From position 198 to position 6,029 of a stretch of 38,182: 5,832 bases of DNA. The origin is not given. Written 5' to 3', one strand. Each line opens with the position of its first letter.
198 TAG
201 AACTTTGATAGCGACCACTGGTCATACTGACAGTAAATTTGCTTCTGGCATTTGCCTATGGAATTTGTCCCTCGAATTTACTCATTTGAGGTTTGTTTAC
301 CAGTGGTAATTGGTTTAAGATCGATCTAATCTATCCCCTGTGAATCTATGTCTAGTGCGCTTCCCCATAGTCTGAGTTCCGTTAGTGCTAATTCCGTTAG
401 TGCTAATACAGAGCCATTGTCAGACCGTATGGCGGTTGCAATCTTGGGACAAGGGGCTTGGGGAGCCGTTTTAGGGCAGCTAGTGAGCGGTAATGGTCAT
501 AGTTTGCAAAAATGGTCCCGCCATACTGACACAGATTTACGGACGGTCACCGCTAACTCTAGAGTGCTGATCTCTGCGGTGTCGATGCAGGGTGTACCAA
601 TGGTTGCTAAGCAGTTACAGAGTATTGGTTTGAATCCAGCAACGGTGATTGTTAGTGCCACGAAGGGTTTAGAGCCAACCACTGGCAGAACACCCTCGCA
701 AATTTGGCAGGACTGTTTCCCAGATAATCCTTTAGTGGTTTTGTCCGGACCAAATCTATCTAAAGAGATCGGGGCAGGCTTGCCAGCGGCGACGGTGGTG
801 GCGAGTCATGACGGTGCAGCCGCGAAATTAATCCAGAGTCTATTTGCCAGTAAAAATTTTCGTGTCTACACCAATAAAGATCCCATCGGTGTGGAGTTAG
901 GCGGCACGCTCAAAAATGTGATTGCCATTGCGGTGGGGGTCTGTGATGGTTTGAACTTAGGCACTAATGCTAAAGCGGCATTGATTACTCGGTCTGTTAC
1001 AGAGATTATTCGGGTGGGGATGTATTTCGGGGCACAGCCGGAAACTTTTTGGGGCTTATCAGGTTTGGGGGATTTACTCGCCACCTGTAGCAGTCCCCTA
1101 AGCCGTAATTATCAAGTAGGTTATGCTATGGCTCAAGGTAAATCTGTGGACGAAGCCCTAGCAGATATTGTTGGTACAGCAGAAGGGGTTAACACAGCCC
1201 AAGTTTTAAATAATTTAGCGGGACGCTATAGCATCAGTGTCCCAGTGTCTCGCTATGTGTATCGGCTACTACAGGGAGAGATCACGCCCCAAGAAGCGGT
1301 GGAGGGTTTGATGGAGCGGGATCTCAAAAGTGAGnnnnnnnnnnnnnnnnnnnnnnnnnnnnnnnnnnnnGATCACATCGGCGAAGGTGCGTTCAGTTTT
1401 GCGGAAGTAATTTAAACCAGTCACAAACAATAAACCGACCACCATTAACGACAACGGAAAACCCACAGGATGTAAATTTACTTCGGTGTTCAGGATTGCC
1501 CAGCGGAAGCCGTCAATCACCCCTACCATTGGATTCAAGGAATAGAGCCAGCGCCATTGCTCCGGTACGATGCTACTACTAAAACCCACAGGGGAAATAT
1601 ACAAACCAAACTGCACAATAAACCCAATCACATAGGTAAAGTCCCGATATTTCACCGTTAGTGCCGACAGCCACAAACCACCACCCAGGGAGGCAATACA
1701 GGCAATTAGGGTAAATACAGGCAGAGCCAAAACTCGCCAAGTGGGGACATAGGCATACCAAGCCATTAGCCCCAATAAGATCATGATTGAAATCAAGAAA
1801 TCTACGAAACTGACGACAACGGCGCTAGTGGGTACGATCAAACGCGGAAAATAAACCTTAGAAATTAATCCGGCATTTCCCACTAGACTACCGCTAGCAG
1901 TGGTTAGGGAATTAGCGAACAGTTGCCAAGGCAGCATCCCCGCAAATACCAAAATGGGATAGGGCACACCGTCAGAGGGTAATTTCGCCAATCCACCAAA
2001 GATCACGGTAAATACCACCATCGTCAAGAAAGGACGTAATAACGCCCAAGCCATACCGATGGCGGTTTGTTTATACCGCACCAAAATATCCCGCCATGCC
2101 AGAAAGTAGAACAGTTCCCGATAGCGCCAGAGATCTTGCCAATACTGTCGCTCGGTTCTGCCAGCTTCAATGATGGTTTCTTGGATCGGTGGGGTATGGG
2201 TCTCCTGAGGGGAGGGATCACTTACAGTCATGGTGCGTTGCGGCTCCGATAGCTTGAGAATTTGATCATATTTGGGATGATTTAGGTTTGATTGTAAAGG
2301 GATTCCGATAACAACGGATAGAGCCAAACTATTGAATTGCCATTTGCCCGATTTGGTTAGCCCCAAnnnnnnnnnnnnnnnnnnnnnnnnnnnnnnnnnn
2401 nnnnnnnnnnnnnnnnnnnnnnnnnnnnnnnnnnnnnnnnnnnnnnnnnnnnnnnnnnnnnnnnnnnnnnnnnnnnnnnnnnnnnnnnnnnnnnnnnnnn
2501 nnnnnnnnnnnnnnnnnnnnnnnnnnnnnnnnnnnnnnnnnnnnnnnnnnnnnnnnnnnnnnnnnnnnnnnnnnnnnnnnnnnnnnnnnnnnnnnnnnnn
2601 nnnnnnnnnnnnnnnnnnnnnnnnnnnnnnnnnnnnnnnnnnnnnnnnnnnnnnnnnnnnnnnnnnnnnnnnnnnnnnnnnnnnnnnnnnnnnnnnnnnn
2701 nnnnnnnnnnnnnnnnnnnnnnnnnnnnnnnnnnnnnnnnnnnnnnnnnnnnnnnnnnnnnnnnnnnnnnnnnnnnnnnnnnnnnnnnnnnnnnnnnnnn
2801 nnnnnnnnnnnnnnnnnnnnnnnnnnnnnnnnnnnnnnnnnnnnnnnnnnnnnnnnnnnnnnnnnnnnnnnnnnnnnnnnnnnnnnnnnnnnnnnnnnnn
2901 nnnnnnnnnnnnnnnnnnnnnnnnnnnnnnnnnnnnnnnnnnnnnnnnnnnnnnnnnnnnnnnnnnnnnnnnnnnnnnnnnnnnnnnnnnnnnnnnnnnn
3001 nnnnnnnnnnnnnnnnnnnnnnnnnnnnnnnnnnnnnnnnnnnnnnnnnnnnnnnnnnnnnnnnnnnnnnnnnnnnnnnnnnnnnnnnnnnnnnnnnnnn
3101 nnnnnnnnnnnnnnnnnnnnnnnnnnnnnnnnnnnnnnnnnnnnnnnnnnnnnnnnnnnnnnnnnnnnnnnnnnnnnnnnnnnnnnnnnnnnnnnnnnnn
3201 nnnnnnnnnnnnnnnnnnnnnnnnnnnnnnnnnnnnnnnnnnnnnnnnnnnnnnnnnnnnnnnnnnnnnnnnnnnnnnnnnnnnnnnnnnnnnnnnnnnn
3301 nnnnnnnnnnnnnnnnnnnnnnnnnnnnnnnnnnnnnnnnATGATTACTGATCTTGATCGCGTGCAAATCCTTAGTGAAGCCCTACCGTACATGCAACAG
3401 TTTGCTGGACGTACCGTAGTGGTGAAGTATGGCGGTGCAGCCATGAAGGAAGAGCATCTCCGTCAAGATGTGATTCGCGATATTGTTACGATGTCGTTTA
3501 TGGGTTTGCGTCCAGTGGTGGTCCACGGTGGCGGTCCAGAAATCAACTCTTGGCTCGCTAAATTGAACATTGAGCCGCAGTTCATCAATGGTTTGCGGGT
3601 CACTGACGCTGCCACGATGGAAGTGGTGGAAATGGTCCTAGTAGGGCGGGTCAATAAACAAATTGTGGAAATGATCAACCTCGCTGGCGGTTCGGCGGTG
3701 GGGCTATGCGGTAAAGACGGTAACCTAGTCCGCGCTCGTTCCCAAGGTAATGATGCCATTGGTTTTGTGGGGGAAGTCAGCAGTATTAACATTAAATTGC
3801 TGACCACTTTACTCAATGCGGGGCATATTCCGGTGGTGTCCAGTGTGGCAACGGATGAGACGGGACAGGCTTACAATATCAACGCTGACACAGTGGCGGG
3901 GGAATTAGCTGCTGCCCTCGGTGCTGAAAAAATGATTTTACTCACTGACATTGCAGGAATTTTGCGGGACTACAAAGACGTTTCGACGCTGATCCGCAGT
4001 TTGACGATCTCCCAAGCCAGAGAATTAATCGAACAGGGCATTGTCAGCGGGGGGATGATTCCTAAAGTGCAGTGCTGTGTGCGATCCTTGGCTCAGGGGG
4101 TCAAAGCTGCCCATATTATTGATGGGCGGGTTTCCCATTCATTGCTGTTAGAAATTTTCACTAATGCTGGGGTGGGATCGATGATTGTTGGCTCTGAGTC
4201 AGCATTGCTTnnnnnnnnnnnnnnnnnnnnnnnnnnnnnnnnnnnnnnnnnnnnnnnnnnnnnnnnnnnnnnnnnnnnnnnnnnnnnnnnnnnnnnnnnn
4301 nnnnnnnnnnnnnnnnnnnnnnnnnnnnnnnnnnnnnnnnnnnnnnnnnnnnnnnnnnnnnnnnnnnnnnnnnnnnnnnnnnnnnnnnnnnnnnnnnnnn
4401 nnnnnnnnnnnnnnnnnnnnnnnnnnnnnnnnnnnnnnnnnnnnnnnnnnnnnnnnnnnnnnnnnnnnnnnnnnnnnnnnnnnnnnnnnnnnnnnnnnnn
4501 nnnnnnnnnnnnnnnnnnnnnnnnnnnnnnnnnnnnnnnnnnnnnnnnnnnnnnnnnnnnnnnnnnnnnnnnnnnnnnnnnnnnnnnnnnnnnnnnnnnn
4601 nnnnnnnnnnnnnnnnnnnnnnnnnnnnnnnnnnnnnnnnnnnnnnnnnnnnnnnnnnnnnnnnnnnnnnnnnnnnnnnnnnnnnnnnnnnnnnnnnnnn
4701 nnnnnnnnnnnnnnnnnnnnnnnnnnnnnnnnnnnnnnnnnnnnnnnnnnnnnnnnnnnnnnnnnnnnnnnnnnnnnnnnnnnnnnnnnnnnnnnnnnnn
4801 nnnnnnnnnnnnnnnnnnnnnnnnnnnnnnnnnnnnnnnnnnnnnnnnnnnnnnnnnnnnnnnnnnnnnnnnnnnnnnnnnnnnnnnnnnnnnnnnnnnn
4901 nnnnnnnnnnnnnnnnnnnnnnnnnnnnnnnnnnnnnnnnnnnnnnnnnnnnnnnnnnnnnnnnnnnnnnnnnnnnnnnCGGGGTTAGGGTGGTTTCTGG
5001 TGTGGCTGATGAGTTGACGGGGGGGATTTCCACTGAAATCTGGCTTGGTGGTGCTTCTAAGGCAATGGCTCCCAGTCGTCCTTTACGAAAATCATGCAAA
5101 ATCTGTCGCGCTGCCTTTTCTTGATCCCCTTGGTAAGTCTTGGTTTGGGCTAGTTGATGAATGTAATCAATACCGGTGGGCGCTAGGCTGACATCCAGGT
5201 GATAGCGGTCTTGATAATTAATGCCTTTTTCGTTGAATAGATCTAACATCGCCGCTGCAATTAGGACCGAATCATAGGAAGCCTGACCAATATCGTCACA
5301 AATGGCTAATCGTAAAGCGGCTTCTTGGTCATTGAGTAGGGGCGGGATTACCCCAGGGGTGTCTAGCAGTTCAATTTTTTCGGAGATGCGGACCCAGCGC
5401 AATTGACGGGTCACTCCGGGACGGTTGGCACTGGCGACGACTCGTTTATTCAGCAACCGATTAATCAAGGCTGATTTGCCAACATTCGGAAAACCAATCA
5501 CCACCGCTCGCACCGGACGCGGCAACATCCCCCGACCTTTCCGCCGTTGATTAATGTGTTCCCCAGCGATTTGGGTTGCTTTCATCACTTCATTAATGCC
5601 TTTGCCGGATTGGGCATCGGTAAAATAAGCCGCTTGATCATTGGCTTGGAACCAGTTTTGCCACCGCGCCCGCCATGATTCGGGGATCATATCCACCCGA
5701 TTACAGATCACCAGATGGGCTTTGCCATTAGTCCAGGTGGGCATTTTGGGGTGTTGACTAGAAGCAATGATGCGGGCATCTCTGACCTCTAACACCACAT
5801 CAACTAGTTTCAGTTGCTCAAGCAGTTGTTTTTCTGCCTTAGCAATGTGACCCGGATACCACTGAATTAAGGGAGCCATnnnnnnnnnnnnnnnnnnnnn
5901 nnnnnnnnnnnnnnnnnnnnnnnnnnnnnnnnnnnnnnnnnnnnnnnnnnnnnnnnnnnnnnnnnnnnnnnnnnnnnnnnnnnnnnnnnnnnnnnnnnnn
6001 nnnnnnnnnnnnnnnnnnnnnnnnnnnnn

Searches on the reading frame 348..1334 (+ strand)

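Call 92: search_protein_families(library=pfam, proteins=[window:348-1334:+], max_evalue=0.00001)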
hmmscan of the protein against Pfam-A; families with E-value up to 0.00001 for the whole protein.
window:348-1334:+ (329 aa): 3 families
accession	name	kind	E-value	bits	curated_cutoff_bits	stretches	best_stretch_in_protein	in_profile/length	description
PF07479.19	NAD_Gly3P_dh_C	-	4.6e-52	176.4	25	1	178-319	1-142/142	NAD-dependent glycerol-3-phosphate dehydrogenase C-terminus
PF01210.29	NAD_Gly3P_dh_N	-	2.2e-24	86.6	23.1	1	61-157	60-156/158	NAD-dependent glycerol-3-phosphate dehydrogenase N-terminus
PF20618.3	GPD_NAD_C_bact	-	1e-16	61.6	27.6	1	238-303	1-65/66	Bacterial GPD, NAD-dependent C-terminal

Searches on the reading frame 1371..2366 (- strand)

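Call 92: search_protein_families(library=pfam, proteins=[window:1371-2366:-], max_evalue=0.00001)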
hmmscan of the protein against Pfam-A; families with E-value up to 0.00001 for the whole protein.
window:1371-2366:- (332 aa): 1 family
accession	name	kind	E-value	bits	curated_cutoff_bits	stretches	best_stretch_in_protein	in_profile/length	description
PF01061.29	ABC2_membrane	-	5.3e-19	69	26.9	1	85-291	2-210/211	ABC-2 type transporter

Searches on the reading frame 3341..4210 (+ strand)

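Call 92: search_protein_families(library=pfam, proteins=[window:3341-4210:+], max_evalue=0.00001)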
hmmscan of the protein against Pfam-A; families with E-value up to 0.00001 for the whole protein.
window:3341-4210:+ (290 aa): 1 family
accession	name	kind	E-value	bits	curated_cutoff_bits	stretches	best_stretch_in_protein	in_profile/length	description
PF00696.33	AA_kinase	-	4.4e-51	174.3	24.9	1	25-261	2-234/234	Amino acid kinase family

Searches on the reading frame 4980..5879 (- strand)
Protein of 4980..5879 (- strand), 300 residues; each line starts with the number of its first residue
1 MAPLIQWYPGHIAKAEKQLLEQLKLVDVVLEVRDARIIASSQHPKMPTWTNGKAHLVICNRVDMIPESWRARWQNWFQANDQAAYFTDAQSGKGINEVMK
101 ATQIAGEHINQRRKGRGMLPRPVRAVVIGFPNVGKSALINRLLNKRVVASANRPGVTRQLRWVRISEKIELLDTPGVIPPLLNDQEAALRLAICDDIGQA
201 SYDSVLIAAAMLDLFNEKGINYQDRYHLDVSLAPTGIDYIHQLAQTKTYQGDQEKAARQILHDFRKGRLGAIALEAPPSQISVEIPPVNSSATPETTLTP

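Call 92: search_protein_families(library=pfam, proteins=[window:4980-5879:-], max_evalue=0.00001)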
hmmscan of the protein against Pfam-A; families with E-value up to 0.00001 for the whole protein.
window:4980-5879:- (300 aa): 2 families
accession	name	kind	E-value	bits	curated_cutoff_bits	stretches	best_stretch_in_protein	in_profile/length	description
PF01926.29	MMR_HSR1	-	6.2e-17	62.2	21.9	1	125-189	2-66/113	50S ribosome-binding GTPase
PF02421.24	FeoB_N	-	1.6e-07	31.4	27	1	125-177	3-57/156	Ferrous iron transport protein B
